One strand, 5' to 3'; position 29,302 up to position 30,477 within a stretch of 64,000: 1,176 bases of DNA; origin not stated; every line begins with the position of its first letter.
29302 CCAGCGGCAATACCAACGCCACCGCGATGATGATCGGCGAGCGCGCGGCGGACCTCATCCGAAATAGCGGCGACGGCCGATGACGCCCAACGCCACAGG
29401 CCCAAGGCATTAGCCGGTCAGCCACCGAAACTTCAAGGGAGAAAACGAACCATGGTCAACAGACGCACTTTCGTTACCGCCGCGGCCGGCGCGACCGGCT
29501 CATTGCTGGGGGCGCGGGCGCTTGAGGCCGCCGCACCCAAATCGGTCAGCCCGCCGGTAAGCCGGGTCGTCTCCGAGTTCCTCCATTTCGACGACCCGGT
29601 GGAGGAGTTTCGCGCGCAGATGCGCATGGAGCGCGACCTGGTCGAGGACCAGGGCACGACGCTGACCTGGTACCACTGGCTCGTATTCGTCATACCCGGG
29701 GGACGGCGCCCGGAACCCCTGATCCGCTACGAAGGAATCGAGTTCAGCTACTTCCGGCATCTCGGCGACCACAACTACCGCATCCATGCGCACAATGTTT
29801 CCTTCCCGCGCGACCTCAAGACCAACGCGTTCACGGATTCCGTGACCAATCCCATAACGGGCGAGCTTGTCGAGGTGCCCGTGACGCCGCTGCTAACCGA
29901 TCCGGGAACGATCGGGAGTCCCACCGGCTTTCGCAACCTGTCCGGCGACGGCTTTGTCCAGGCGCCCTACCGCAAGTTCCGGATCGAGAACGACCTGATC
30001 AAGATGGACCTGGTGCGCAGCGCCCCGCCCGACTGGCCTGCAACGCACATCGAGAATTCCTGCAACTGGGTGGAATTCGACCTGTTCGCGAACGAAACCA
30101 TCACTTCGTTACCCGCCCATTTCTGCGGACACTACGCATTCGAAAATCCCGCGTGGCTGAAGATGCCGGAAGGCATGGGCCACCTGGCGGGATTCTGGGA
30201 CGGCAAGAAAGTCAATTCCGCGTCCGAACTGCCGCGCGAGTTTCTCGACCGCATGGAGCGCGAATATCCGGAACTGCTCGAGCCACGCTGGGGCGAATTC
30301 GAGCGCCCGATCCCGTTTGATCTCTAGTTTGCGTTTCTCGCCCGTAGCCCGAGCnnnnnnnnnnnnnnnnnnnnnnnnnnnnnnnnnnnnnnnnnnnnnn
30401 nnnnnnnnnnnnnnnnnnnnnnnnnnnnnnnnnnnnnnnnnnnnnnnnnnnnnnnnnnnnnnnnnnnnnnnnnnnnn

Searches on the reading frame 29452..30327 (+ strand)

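Call 10: search_protein_families(library=pfam, proteins=[window:29452-30327:+], max_evalue=0.001)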
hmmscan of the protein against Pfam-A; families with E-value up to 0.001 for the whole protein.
window:29452-30327:+ (291 aa): 1 family
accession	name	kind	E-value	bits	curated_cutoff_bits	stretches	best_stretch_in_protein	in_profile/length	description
PF08894.16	DUF1838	-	2.3e-05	24.7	25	0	69-142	4-76/232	Protein of unknown function (DUF1838)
